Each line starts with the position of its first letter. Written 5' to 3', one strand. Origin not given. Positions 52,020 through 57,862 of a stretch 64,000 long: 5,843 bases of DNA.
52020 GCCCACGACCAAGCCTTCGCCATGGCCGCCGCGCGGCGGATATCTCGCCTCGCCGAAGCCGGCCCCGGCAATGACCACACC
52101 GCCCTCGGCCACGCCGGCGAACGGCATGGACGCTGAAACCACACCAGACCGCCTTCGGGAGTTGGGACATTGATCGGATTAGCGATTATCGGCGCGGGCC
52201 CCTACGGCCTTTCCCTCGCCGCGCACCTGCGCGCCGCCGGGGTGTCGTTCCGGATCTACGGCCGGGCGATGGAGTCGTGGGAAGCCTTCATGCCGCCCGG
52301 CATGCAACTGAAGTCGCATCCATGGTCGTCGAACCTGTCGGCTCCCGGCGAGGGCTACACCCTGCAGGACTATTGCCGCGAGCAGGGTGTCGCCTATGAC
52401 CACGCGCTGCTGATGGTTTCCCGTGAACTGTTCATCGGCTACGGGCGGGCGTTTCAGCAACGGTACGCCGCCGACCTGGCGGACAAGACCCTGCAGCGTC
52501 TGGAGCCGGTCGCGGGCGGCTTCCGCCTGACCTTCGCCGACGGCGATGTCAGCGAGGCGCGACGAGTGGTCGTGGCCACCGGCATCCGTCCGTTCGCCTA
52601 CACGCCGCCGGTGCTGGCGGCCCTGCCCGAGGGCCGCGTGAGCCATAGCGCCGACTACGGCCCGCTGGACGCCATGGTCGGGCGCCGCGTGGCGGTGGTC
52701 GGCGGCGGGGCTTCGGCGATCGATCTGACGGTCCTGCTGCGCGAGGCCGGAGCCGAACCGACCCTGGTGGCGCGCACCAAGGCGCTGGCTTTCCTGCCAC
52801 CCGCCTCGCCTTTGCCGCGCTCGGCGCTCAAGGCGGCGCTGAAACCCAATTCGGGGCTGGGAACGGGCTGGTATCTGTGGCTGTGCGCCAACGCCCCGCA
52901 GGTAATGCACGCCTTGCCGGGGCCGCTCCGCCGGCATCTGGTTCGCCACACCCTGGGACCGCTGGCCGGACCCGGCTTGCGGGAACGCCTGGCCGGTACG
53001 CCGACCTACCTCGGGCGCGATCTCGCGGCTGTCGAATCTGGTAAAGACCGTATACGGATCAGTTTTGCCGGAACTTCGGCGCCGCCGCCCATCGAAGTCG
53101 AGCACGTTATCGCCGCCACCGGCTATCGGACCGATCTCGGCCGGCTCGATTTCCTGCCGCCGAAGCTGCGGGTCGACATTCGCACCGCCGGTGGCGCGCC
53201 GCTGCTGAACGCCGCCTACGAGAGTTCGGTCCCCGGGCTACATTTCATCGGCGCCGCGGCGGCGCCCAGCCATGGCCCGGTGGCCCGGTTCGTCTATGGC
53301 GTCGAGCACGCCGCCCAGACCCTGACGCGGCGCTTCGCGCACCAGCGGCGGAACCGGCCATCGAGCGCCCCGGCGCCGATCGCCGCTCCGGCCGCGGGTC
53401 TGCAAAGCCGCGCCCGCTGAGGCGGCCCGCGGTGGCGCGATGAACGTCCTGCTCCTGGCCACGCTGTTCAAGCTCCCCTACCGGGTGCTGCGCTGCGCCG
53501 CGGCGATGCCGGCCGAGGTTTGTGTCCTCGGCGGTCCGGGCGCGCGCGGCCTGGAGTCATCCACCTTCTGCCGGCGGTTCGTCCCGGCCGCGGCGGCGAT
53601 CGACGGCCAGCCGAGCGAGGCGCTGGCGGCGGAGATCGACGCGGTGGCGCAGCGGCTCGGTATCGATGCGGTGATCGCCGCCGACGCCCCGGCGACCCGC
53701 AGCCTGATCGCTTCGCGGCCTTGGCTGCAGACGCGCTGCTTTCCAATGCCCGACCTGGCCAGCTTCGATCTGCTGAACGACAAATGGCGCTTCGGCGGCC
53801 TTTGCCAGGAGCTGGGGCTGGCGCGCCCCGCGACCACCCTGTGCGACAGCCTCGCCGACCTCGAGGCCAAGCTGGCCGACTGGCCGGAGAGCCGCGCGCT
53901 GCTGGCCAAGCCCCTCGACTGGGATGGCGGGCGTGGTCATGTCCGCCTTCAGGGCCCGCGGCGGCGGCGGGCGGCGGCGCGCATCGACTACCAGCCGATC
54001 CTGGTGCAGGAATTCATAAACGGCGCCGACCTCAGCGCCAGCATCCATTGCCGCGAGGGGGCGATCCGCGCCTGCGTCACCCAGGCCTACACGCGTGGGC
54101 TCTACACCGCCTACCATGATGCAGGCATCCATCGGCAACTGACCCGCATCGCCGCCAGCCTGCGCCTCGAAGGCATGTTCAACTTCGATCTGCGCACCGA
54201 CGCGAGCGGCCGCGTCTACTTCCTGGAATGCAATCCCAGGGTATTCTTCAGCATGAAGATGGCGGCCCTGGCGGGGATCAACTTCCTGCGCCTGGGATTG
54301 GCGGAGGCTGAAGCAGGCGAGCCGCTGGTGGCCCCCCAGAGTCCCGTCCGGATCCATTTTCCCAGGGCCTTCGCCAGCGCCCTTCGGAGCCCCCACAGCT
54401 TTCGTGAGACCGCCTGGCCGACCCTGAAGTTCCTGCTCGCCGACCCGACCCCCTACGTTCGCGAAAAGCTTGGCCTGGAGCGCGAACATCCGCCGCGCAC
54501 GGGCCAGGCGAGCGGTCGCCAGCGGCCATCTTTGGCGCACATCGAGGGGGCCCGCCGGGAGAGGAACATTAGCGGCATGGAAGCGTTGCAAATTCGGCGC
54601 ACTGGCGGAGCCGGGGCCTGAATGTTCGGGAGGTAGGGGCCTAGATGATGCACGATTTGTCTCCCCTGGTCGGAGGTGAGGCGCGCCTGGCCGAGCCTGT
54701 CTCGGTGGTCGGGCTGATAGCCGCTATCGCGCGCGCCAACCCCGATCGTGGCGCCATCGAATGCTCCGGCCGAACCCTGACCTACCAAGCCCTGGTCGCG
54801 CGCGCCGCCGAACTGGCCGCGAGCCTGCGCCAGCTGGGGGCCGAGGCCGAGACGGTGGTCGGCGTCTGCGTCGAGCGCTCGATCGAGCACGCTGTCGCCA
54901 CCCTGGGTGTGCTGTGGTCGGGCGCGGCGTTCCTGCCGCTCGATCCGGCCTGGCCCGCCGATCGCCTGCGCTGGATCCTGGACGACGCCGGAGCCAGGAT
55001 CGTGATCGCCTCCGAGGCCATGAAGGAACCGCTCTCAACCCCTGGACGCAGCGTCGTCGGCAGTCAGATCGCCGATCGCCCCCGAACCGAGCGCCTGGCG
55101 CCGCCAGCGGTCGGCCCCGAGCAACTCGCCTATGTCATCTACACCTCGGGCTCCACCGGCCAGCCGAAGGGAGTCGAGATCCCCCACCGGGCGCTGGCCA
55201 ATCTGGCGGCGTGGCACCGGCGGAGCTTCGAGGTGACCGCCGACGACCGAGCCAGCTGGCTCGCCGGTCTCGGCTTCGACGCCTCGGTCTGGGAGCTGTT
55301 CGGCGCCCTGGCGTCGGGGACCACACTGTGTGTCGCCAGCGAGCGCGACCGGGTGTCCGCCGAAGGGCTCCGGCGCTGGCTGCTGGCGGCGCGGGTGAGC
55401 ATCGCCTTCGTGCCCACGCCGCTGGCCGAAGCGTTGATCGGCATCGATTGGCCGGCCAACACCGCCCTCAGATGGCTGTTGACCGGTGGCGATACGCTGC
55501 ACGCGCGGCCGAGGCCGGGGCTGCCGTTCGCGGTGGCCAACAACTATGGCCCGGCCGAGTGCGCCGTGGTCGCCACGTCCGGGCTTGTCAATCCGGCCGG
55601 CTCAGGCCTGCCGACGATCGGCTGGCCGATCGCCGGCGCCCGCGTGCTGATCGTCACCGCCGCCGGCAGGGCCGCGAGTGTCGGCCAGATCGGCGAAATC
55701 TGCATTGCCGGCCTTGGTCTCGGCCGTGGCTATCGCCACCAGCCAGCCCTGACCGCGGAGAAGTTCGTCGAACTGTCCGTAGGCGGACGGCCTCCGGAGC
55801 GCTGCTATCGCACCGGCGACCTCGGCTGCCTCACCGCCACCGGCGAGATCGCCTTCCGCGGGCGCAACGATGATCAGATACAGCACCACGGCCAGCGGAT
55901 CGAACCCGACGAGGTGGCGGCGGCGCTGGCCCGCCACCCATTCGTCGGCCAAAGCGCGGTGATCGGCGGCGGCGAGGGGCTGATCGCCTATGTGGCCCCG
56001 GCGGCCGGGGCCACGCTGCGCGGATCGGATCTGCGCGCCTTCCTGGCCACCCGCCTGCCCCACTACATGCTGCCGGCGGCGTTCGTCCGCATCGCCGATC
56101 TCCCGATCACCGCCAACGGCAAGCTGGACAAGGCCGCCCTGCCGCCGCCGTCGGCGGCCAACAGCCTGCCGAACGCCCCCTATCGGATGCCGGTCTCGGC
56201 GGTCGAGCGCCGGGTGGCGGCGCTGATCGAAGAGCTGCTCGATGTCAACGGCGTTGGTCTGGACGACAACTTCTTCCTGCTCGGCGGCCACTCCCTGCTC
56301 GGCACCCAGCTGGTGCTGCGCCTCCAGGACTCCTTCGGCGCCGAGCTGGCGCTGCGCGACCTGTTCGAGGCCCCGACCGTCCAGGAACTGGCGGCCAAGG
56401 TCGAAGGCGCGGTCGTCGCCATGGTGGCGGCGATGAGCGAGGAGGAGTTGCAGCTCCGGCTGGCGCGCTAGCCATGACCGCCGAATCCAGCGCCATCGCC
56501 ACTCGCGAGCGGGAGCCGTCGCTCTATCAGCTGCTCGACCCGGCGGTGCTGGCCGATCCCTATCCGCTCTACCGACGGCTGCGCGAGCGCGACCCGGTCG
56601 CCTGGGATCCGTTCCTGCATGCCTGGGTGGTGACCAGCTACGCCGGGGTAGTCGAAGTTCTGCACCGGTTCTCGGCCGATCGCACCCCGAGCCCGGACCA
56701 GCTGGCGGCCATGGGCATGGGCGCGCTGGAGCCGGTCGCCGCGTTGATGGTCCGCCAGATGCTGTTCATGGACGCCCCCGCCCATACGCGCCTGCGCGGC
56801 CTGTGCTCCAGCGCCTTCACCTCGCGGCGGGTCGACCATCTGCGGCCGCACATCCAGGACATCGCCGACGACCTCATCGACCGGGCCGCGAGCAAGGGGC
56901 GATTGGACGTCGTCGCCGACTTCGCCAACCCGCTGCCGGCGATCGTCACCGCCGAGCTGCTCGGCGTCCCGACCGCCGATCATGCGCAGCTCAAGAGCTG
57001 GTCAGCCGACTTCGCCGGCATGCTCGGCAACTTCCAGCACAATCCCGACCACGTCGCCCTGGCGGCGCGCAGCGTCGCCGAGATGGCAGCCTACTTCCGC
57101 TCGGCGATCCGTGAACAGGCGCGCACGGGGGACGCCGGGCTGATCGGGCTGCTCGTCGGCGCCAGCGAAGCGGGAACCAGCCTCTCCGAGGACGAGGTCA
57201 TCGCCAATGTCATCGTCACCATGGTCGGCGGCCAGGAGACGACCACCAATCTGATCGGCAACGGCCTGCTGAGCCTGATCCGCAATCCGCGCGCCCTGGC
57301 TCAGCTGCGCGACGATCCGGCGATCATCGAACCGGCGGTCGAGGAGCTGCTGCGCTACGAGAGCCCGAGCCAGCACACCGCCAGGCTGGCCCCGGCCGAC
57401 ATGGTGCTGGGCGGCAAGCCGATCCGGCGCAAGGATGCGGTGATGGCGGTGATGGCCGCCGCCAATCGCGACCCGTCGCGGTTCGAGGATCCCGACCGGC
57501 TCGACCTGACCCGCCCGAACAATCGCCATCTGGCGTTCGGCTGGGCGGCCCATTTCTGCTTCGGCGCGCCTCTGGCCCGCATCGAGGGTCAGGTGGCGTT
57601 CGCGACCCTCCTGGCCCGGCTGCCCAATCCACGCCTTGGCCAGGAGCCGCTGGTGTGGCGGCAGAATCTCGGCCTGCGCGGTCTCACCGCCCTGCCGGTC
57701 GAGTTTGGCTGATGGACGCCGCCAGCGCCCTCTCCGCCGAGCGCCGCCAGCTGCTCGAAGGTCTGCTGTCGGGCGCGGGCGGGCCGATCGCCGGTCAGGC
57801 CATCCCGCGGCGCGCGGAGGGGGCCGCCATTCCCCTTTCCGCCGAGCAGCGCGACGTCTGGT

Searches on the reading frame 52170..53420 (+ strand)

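Call 83: search_protein_families(library=pfam, proteins=[window:52170-53420:+], max_evalue=0.00001)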
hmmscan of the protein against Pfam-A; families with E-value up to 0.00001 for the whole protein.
window:52170-53420:+ (416 aa): 5 families
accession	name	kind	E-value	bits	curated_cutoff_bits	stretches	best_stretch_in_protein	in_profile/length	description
PF13738.12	Pyr_redox_3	-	1.8e-15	57.4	30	1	6-206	2-199/305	Pyridine nucleotide-disulphide oxidoreductase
PF07992.20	Pyr_redox_2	-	4.1e-14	53.1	26.1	1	4-207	3-178/291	Pyridine nucleotide-disulphide oxidoreductase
PF13434.12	Lys_Orn_oxgnase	-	5.6e-11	42.6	21.3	1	4-209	5-226/339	L-lysine 6-monooxygenase/L-ornithine 5-monooxygenase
PF00070.33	Pyr_redox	-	9.5e-07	29.7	22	0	173-206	1-34/82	Pyridine nucleotide-disulphide oxidoreductase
PF01494.25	FAD_binding_3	-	3.7e-06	26.8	22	0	5-29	5-29/349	FAD binding domain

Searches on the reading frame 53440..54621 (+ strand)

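Call 83: search_protein_families(library=pfam, proteins=[window:53440-54621:+], max_evalue=0.00001)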
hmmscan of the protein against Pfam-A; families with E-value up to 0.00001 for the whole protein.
window:53440-54621:+ (393 aa): 1 family
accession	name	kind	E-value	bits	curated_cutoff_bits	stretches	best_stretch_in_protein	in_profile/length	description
PF15632.11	ATPgrasp_Ter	-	1.2e-12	48.2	29.1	1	185-293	3-111/131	ATP-grasp in the biosynthetic pathway with Ter operon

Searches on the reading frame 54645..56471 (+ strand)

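Call 83: search_protein_families(library=pfam, proteins=[window:54645-56471:+], max_evalue=0.00001)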
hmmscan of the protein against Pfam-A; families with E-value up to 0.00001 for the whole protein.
window:54645-56471:+ (608 aa): 3 families
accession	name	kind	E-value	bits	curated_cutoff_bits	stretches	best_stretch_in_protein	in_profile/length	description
PF00501.34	AMP-binding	-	1.1e-66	225.6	29.9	1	29-363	5-383/384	AMP-binding enzyme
PF00550.31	PP-binding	-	3.3e-15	56.5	20.8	1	523-584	2-65/67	Phosphopantetheine attachment site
PF13193.12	AMP-binding_C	-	1.1e-10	42.7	24.5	1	423-493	1-76/76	AMP-binding enzyme C-terminal domain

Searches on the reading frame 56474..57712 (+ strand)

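Call 83: search_protein_families(library=pfam, proteins=[window:56474-57712:+], max_evalue=0.00001)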
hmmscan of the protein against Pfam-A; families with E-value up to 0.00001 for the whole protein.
window:56474-57712:+ (412 aa): 1 family
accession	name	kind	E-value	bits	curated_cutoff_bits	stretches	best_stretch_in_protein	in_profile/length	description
PF00067.27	p450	-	1.3e-24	87.3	22.8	1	94-382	85-431/462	Cytochrome P450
